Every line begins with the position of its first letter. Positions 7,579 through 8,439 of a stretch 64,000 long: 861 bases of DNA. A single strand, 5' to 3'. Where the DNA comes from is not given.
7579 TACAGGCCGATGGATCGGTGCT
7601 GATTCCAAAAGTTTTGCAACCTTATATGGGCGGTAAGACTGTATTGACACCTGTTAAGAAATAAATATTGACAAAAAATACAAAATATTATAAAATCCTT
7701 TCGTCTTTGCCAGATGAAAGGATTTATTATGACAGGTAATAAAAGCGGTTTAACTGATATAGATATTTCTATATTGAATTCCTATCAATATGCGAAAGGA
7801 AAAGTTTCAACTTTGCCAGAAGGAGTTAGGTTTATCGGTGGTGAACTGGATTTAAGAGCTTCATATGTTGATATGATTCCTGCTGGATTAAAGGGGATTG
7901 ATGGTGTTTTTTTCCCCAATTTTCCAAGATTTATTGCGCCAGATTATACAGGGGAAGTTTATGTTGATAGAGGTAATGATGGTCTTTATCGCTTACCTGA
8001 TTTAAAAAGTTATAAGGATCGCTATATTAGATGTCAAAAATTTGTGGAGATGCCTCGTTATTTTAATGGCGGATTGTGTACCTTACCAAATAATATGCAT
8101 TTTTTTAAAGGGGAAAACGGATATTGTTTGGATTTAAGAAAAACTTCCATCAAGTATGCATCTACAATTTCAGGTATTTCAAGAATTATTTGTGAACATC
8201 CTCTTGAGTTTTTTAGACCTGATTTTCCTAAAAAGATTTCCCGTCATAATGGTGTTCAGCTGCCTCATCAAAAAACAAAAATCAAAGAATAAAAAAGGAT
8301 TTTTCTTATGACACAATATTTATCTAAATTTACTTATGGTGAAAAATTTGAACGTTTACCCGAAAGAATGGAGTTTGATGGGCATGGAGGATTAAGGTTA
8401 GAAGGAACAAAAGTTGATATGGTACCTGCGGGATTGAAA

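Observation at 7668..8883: Tandem pair of paralogous unknown proteins behind a consensus promoter, with an RBS-pairing 5'UTR hairpin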

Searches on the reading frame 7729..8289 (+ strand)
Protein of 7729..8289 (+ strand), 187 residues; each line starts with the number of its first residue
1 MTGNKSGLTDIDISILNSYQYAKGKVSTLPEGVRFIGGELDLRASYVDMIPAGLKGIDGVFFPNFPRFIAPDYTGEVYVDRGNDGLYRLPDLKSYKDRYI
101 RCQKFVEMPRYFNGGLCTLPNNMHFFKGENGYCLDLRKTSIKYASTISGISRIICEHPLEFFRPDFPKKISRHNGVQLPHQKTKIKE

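Call 4: search_protein_families(library=pfam, proteins=[window:7729-8289:+], max_evalue=10)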
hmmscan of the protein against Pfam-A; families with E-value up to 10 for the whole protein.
window:7729-8289:+ (187 aa): 0 families

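Call 7: search_protein_families(library=ncbifam, proteins=[window:7729-8289:+], max_evalue=10)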
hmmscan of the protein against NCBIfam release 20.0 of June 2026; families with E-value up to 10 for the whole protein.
window:7729-8289:+ (187 aa): 0 families

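Call 8: search_protein_families(library=phrogs, proteins=[window:7729-8289:+], max_evalue=10)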
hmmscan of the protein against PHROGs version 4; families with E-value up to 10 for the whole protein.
window:7729-8289:+ (187 aa): 0 families

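Call 10: find_homologous_proteins(query=A1, max_evalue=0.01)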
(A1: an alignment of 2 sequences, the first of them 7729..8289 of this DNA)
Query A1 (2 sequences) (187 aa, profile of the alignment): 49 proteins with E <= 0.01 among 790 candidates.
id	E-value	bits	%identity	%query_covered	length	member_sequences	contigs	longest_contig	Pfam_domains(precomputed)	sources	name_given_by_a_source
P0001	8.6e-109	380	36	90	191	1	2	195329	-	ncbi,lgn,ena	-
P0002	6.4e-100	351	100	100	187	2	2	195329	-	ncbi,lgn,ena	-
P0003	9.4e-87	308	88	100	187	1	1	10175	-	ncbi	-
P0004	2.2e-86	307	86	100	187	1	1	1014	-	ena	-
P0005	6.7e-80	285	36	91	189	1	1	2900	-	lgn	-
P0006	5.4e-79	282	37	91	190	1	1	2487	-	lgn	-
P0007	2.3e-77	277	36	90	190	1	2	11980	-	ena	-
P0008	6.2e-77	276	35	92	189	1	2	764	-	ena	-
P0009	2.8e-75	270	39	80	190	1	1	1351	-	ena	-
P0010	2.7e-73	264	79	96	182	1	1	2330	-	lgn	-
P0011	1.4e-71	258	72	100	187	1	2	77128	-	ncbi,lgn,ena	-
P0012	3.7e-71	257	74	100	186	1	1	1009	-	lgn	-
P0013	5.6e-69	250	32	92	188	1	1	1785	-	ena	-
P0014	6.6e-68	246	38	87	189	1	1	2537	-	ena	-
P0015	1.4e-67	245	40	87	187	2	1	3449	-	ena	-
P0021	2.9e-65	238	39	86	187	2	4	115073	-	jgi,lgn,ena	-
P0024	8.6e-63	230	64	100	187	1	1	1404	-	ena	-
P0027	7.7e-61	223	40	84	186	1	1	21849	-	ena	-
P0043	1.1e-34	138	42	55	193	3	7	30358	-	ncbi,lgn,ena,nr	ncbi:MAG: hypothetical protein J6T55_00610 [Alphaproteobacteria bacterium]|nr:hypothetical protein [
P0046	5.7e-27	113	39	75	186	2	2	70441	-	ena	-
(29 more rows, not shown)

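Call 14: find_encoding_contigs(protein=P0011, flank=6000, max_places=4)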
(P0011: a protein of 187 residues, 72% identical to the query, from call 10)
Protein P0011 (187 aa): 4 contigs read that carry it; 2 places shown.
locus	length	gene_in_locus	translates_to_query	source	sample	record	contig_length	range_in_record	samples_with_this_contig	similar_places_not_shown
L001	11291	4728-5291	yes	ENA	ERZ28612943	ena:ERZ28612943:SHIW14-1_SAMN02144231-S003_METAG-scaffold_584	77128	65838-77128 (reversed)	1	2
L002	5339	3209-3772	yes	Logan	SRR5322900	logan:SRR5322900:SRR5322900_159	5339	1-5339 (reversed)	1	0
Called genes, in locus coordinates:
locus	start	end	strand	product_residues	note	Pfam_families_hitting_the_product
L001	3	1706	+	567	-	?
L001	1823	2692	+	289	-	PF05036:SPOR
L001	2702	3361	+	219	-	PF02163:Peptidase_M50 (weak)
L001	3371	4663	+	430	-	PF02403:Seryl_tRNA_N, PF00587:tRNA-synt_2b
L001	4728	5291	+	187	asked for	-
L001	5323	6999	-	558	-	PF00005:ABC_tran, PF02463:SMC_N (faint), PF13476:AAA_23 (faint), PF13555:AAA_29 (faint), PF13304:AAA_21 (faint), PF12848:ABC_tran_Xtn, PF00005:ABC_tran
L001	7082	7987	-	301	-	-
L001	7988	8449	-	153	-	PF00692:dUTPase, PF22769:DCD (faint)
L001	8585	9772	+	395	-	PF00162:PGK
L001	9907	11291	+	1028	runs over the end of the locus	PF02415:Chlam_PMP (faint), PF03797:Autotransporter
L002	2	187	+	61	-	?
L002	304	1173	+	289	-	PF05036:SPOR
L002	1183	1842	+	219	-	PF02163:Peptidase_M50 (weak)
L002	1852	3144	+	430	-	PF02403:Seryl_tRNA_N, PF00587:tRNA-synt_2b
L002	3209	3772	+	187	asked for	-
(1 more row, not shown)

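Call 15: find_encoding_contigs(protein=P0021, flank=6000, max_places=4)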
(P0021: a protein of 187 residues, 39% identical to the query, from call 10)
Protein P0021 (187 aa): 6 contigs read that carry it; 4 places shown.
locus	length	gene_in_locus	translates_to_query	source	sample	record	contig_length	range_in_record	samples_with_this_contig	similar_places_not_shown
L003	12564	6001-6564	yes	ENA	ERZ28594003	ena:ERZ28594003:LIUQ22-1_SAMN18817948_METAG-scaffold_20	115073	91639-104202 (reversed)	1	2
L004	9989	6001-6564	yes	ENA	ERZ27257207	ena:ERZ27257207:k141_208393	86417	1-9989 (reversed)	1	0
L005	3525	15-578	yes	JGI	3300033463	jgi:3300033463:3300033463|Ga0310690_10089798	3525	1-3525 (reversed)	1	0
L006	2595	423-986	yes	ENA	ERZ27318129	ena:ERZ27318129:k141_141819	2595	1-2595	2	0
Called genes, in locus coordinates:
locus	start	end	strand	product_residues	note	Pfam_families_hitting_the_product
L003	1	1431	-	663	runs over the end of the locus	PF02518:HATPase_c, PF00204:DNA_gyraseB, PF01751:Toprim, PF00986:DNA_gyraseB_C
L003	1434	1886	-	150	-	PF04355:BamE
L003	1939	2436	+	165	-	PF02620:YceD (weak)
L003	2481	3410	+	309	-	PF05036:SPOR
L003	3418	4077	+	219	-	PF02163:Peptidase_M50 (weak)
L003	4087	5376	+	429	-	PF02403:Seryl_tRNA_N, PF00587:tRNA-synt_2b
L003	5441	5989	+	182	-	-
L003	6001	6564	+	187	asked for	-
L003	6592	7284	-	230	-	PF13398:Peptidase_M50B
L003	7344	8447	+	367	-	PF02646:RmuC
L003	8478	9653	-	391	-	PF13428:TPR_14 (faint), PF14559:TPR_19 (faint)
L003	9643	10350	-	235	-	-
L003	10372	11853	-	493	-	PF13623:SurA_N_2, PF13624:SurA_N_3, PF13145:Rotamase_2 (weak)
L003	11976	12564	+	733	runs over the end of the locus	PF22019:GlgB_N, PF02922:CBM_48, PF00128:Alpha-amylase (weak), PF02806:Alpha-amylase_C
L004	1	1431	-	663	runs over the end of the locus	PF02518:HATPase_c, PF00204:DNA_gyraseB, PF01751:Toprim, PF00986:DNA_gyraseB_C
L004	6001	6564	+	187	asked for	-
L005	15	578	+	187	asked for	-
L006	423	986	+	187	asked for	-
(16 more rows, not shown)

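Call 16: find_encoding_contigs(protein=P0043, flank=6000, max_places=3)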
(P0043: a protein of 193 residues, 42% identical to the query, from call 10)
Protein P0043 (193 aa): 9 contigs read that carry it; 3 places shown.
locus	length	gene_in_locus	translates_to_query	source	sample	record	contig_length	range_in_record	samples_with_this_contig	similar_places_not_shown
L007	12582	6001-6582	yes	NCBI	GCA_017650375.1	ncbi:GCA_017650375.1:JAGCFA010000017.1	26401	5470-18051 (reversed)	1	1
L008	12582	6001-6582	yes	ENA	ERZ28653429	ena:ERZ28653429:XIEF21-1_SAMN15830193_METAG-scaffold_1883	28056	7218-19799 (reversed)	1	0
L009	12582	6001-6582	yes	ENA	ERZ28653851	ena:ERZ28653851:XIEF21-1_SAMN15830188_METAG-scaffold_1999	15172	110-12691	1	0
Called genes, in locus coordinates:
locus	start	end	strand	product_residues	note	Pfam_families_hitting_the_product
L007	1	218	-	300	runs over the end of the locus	PF00483:NTP_transferase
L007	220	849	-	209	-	PF02578:Cu-oxidase_4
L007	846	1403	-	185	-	PF09835:DUF2062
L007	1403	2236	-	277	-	PF01790:LGT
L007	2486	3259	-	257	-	-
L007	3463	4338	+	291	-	-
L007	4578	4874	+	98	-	-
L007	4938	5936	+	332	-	-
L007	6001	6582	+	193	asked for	-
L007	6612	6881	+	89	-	-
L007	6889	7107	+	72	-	-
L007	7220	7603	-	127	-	-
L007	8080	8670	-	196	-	-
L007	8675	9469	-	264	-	PF00106:adh_short, PF01370:Epimerase (weak), PF08659:KR, PF16363:GDP_Man_Dehyd, PF13561:adh_short_C2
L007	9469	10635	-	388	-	PF00501:AMP-binding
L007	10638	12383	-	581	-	PF13522:GATase_6, PF13537:GATase_7, PF00733:Asn_synthase, PF06508:QueC (weak)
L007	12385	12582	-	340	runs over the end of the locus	PF02812:ELFV_dehydrog_N, PF00208:ELFV_dehydrog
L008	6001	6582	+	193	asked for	-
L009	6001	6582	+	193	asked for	-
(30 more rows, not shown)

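Call 17: find_encoding_contigs(protein=P0046, flank=6000, max_places=3)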
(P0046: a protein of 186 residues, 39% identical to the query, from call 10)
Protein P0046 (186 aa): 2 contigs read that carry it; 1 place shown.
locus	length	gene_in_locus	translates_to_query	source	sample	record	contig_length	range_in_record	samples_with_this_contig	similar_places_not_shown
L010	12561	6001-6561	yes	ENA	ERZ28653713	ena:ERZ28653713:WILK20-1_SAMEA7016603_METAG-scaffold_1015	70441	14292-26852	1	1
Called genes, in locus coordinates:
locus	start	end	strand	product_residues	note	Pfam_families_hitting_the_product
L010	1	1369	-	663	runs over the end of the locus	PF02518:HATPase_c, PF00204:DNA_gyraseB, PF01751:Toprim, PF00986:DNA_gyraseB_C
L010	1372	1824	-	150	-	-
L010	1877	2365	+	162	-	PF02620:YceD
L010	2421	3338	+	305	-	PF05036:SPOR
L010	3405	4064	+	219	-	PF02163:Peptidase_M50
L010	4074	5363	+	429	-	PF02403:Seryl_tRNA_N, PF00587:tRNA-synt_2b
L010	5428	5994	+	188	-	-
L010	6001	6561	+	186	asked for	-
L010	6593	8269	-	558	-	PF00005:ABC_tran, PF02463:SMC_N (faint), PF13476:AAA_23 (faint), PF13555:AAA_29 (faint), PF13304:AAA_21 (faint), PF12848:ABC_tran_Xtn, PF00005:ABC_tran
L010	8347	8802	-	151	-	PF00692:dUTPase, PF22769:DCD (weak)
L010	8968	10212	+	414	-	PF03349:Toluene_X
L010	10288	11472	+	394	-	PF00162:PGK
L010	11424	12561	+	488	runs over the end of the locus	PF04052:TolB_N, PF25174:Beta-prop_THOC3 (faint), PF00930:DPPIV_N (faint), PF26550:Tricorn_2nd, PF26549:Tricorn_N, PF07676:PD40, PF26550:Tricorn_2nd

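Call 18: predict_structure(alignment_id=A2)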
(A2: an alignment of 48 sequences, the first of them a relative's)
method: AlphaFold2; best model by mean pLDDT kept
length: 187 residues; sequences in the alignment: 48
mean_pLDDT: 87.8   pTM: 0.78
mean pLDDT of the five models: 87.8, 87.6, 87.1, 86.6, 84.8
residues with pLDDT >= 90: 136; 70-90: 23; 50-70: 21; < 50: 7
segments of 3 or more residues with pLDDT < 50: 1-4, 185-187
pLDDT, mean of each block of 10 residues (from residue 1): 65 96 93 95 97 98 97 97 90 98 96 96 96 95 90 80 73 55 49
secondary structure, 60 per line:
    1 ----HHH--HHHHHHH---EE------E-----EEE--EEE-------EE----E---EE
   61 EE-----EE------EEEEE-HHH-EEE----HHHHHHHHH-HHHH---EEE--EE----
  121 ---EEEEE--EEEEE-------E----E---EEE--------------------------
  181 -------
elements in order: H10-16 E34-36 E39-41 E59-62 E76-80 E86-88 H93-101 H103-106 E110-112 E124-128 E131-135 E152-154

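Call 23: fold_search(model_id=the predicted structure, library=pdb)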
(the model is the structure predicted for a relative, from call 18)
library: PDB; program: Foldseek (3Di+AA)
matches with E <= 10: 39; with E <= 0.001: 0
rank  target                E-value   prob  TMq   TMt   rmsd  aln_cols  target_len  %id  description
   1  8b6f_AM               1.3e+00  0.03  0.14  0.12  11.7       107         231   14  Cryo-EM structure of NADH:ubiquinone oxidoreductase (complex-I) from respiratory supercomplex of Tetrahymena thermoph (released 2023-03-29)
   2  2cu2                  2.1e+00  0.04  0.12  0.08   9.7        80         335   12  Crystal structure of mannose-1-phosphate geranyltransferase from Thermus thermophilus HB8 (released 2006-08-08)
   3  7tgh_C2               2.2e+00  0.05  0.14  0.12   7.8        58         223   14  Cryo-EM structure of respiratory super-complex CI+III2 from Tetrahymena thermophila (released 2022-04-06)
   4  7tgh_C1               2.5e+00  0.04  0.14  0.12   9.2        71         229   11  Cryo-EM structure of respiratory super-complex CI+III2 from Tetrahymena thermophila (released 2022-04-06)
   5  9wpn_D                2.5e+00  0.01  0.10  0.08  12.6       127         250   11  Crystal structure of the nitrilase superfamily protein CJ1056C from Campylobacter jejuni in space group P212121 (released 2025-10-08)
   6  9wpo_D                3.2e+00  0.01  0.10  0.08  13.2       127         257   11  Crystal structure of the nitrilase superfamily protein CJ1056C from Campylobacter jejuni in space group P21 (released 2025-10-08)
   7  9wpn_B                4.3e+00  0.01  0.11  0.08  12.5       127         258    9  Crystal structure of the nitrilase superfamily protein CJ1056C from Campylobacter jejuni in space group P212121 (released 2025-10-08)
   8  2j7c_A                4.6e+00  0.03  0.08  0.04   9.8        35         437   14  Beta-glucosidase from Thermotoga maritima in complex with phenylaminomethyl-derived glucoimidazole (released 2006-10-17)
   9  9wpn_F                4.6e+00  0.01  0.10  0.08  12.6       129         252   10  Crystal structure of the nitrilase superfamily protein CJ1056C from Campylobacter jejuni in space group P212121 (released 2025-10-08)
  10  2j75_A                5.2e+00  0.03  0.08  0.04   9.9        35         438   14  Beta-glucosidase from Thermotoga maritima in complex with noeuromycin (released 2006-12-11)
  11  2jal_A                5.6e+00  0.03  0.08  0.04   9.9        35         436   14  Beta-glucosidase from Thermotoga maritima in complex with cyclophellitol (released 2007-01-03)
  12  5oa6                  5.6e+00  0.01  0.09  0.05  15.1        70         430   23  Crystal structure of ScGas2 in complex with compound 12 (released 2018-05-02)
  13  7agk_B                5.9e+00  0.04  0.14  0.10   6.5        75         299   15  Crystal structure of E. coli SF kinase (YihV) in complex with product sulfofructose phosphate (SFP) (released 2021-04-14)
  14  5k8k                  5.9e+00  0.01  0.09  0.08  12.0       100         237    9  Structure of the Haemophilus influenzae LpxH-lipid X complex (released 2016-08-10)
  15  5o9y                  6.3e+00  0.02  0.09  0.05  10.8        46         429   26  Crystal structure of ScGas2 in complex with compound 11 (released 2018-05-02)
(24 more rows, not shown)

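Call 26: search_solved_structures(query=A2, max_evalue=10)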
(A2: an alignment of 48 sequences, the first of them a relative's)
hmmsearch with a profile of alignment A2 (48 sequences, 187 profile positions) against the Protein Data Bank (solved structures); distinct sequences matched with E-value up to 10: 17.
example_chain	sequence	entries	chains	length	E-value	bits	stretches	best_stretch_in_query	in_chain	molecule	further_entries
9f3f_3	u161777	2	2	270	0.0025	20.7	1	39-102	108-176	Nuclear cap binding complex subunit CBP30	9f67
4psj_A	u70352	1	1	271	0.01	18.7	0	11-43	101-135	OR464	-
7t7a_A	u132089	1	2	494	0.035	17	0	12-43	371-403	Leucine-rich repeat protein SHOC-2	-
9btm_B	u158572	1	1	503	0.038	16.9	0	12-43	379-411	Leucine-rich repeat protein SHOC-2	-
7tvg_D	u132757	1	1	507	0.039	16.8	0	12-43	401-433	Leucine-rich repeat protein SHOC-2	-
7tyg_A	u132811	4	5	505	0.039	16.8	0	12-43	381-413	Leucine-rich repeat protein SHOC-2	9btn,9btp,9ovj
7txh_B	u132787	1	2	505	0.044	16.7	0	12-43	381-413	Leucine-rich repeat protein SHOC-2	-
7upi_C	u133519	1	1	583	0.079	15.8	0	12-43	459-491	Leucine-rich repeat protein SHOC-2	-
7tvf_A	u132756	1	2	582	0.079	15.8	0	12-43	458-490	Leucine-rich repeat protein SHOC-2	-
7sd0_A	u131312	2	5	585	0.079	15.8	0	12-43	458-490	Leucine-rich repeat protein SHOC-2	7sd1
9o65_A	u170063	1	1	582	0.09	15.6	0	12-43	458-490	Leucine-rich repeat protein SHOC-2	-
9ijj_4X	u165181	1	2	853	0.091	15.6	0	12-45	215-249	Leucine-rich repeat and death domain-containing protein 1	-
2o6r_A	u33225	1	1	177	0.093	15.6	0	8-43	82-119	Variable lymphocyte receptor B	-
9t5r_A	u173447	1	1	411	0.58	13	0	13-43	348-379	Volume-regulated anion channel subunit LRRC8D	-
3jbu_z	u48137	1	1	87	0.59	13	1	121-176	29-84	SecM-glycine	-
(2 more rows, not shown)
